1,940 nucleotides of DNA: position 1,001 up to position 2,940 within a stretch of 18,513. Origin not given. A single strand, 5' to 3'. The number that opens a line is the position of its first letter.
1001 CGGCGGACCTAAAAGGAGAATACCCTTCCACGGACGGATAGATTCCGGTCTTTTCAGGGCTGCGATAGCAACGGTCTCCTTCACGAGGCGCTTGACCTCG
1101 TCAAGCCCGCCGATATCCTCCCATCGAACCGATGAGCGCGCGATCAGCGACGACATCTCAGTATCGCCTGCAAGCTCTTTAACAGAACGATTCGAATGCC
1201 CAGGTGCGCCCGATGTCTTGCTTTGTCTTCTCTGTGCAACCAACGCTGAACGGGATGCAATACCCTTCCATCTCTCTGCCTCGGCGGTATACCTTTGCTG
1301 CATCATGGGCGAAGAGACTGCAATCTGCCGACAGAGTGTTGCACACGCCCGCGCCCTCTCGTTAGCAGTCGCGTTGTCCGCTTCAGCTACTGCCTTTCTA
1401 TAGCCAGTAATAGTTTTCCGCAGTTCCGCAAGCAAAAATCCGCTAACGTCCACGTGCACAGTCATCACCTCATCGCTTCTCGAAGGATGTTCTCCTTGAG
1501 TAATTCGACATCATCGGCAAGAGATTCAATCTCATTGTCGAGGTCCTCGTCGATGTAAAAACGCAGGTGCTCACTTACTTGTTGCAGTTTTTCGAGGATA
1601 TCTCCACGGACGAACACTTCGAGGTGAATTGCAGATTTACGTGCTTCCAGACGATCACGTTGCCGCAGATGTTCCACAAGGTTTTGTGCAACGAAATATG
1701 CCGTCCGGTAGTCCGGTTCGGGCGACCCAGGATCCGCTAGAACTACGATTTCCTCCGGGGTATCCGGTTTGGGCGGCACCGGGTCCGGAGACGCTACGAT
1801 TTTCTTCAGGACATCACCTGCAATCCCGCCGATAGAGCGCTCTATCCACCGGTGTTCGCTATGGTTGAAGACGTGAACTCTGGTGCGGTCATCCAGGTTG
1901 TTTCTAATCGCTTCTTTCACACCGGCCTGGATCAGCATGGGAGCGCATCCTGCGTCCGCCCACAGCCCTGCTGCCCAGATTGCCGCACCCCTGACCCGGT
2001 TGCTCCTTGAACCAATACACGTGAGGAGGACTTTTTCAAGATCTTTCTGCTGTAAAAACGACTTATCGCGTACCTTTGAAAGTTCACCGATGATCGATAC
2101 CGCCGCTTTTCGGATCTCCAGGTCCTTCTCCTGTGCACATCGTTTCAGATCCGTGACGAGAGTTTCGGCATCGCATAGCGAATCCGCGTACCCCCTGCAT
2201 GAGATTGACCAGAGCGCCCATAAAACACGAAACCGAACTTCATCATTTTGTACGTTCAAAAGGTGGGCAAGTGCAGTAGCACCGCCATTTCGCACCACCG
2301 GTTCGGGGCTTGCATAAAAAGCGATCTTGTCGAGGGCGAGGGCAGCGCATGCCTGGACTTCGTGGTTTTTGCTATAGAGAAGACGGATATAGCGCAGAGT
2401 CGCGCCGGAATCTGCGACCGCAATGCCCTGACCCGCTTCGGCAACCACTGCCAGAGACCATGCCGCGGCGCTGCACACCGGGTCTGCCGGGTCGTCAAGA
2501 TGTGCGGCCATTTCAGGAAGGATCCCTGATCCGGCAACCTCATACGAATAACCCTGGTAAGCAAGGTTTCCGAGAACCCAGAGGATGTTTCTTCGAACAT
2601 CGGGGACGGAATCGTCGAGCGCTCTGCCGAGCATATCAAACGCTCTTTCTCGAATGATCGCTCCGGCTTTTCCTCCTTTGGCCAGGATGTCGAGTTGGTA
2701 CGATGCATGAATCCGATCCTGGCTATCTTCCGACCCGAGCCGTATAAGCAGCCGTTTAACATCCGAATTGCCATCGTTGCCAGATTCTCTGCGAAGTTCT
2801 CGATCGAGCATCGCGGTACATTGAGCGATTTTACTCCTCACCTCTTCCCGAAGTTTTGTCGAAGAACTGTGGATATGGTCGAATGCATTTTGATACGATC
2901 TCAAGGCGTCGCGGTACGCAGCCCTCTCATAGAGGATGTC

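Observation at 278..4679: Vps4-like ATPase hard-wired by ATGA overlaps to a TPR+HEAT giant and an unknown 173-aa protein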

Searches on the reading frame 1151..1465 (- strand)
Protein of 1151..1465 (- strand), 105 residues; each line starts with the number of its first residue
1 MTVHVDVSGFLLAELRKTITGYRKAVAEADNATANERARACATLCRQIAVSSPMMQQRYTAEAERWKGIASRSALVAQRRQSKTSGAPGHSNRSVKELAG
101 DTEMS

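Call 64: search_solved_structures(query=A5, max_evalue=10, show_alignments=3)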
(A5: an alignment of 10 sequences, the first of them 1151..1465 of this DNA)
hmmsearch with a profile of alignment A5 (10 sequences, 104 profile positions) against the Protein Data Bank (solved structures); distinct sequences matched with E-value up to 10: 4.
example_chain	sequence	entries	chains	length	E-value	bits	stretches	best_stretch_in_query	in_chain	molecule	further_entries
9h80_M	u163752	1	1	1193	1.2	12.8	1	45-89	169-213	PelB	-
5fsr_A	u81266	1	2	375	1.6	12.4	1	28-71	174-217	D-ALANYL-D-ALANINE CARBOXYPEPTIDASE DACD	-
9r1o_A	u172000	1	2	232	1.7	12.3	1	37-68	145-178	sc-apCC-6-DPH-NR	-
5d23_A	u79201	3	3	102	7.4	10.2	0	15-58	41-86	Fibroin-modulator-binding protein-1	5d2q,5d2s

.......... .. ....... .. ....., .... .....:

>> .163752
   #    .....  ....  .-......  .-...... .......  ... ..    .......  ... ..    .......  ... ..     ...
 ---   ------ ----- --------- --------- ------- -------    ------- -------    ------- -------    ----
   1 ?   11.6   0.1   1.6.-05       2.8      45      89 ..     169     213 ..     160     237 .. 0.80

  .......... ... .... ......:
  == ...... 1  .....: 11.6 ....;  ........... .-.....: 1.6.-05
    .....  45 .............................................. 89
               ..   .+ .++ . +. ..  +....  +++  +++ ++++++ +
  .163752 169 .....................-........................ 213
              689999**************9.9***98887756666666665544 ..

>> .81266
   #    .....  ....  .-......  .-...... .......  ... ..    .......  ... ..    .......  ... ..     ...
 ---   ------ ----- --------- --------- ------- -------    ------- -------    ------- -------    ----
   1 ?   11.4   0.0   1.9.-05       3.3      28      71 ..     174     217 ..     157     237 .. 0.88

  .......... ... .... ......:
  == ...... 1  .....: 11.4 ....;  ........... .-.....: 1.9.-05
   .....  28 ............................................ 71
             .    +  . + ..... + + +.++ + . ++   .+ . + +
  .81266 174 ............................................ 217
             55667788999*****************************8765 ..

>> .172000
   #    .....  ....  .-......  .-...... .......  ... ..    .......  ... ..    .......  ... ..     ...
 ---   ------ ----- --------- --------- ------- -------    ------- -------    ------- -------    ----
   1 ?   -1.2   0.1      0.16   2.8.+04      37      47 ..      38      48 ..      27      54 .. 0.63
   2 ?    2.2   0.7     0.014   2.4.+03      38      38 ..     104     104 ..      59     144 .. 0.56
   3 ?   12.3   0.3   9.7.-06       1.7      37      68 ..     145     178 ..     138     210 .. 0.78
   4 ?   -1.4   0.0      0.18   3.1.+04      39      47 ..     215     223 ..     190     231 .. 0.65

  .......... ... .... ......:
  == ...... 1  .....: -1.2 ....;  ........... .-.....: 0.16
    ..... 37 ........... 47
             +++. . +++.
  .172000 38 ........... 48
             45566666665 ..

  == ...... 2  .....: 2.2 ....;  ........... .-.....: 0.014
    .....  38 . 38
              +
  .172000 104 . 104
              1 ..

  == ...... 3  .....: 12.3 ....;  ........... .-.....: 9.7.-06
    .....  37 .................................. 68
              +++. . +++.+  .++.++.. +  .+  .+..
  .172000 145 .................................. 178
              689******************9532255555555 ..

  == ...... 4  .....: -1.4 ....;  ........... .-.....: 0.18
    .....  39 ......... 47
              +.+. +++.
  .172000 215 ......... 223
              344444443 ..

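Call 65: search_protein_families(library=pfam, alignment_id=A5, max_evalue=10)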
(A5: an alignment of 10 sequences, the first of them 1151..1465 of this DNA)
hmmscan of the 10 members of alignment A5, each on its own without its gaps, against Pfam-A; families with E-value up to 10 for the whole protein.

A. member 1, window:1151-1465:- (105 aa): 2 families
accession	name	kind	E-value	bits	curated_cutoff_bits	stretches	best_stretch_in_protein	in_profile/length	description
PF21062.2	Reovirus_L2_4th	-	0.035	14.4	27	1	31-95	32-95/110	Reovirus core-spike protein lambda-2 (L2), ferredoxin-like domain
PF10410.14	DnaB_bind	-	0.18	12.5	20.6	1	23-69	6-53/56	DnaB-helicase binding domain of primase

B. families by the number of members that match (of 10 scanned): 7 families
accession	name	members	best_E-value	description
PF21062.2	Reovirus_L2_4th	2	0.023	Reovirus core-spike protein lambda-2 (L2), ferredoxin-like domain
PF04212.24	MIT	1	0.0085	MIT (microtubule interacting and transport) domain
PF07719.23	TPR_2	1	0.067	Tetratricopeptide repeat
PF00768.25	Peptidase_S11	1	0.11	D-alanyl-D-alanine carboxypeptidase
PF13756.12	Stimulus_sens_1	1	0.12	Stimulus-sensing domain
PF10410.14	DnaB_bind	1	0.18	DnaB-helicase binding domain of primase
PF01016.24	Ribosomal_L27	1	0.19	Ribosomal L27 protein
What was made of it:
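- A MIT domain is not detectable by sequence in C (calls 64, 65). MIT is not detectable by sequence (calls 64, 65).
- Tried and rejected: MIT detection in C by PDB profile search and Pfam failed (calls 64, 65).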

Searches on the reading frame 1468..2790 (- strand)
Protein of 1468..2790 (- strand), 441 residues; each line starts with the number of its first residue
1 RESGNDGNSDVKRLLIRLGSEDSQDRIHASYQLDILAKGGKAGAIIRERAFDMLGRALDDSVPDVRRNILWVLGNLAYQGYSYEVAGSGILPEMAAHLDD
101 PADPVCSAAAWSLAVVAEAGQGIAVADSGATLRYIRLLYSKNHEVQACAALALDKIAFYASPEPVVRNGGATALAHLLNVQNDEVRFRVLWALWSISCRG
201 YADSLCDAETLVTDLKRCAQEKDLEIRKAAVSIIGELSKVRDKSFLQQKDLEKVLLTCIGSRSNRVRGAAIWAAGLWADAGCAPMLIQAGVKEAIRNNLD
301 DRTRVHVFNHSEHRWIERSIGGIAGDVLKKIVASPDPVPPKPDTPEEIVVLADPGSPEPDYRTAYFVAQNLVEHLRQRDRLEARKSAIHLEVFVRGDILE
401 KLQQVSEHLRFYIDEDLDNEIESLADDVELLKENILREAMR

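Call 72: search_solved_structures(query=window:1468-2790:-, max_evalue=0.01)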
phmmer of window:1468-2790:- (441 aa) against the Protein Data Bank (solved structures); distinct sequences matched with E-value up to 0.01: 103 (the best 60 are shown).
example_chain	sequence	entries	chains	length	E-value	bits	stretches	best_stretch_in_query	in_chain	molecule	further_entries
6sa8_A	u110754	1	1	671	1.1e-31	113.4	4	64-200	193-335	ring-like DARPin-Armadillo fusion H83_D01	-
5mfd_A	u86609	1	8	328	3.6e-24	88.6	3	9-200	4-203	YIIIM''6AII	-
5mfl_A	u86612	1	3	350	2.4e-22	82.6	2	4-201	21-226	(KR)5_GS10_YIIIM6AII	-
6s9o_A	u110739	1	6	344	2.5e-22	82.5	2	9-201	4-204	designed Armadillo repeat protein with internal Lock1 fused to target peptide KRKRKLKFKR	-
6sa7_A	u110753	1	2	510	2.8e-22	82.4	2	64-200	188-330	DARPin-Armadillo fusion C8long83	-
5mfm_C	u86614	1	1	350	5.5e-22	81.4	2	9-200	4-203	Importin subunit alpha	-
5mfm_A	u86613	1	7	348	6.7e-22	81.1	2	9-200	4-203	YIIIM6AII_GS11_(KR)5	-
4plq_A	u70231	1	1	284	2.6e-21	79.1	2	9-200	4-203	Arm00011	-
4plr_A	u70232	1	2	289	6.3e-20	74.6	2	8-200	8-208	Arm00008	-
4v3o_A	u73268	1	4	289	6.7e-20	74.5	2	9-200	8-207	YIII_M5_AII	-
6s9p_A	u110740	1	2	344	2.4e-19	72.7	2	85-200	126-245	internal Lock2 fused to target peptide KRKAKITWKR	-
4v3r_A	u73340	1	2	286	2.5e-19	72.6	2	9-200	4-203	YIII_M5_AII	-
5aei_A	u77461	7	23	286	3.2e-19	72.3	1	9-200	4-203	DESIGNED ARMADILLO REPEAT PROTEIN YIIIM5AII | YIIIM5AII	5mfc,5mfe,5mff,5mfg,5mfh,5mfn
6s9l_A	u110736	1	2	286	3.3e-19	72.2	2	70-230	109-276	KR4KLSF Lock1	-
4pls_A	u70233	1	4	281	3.3e-19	72.2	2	12-200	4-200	Arm00010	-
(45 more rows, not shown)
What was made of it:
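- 1465..4161 (-): B: 898-aa scaffold protein. Two tandem TPR modules (about residues 1-232 and 254-485), an armadillo/HEAT solenoid (about 470-790), and a Pro-rich linker followed by a conserved C-terminal helical tail. PDB designed armadillo repeat proteins E=1e-31 and importin-alpha (call 72).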
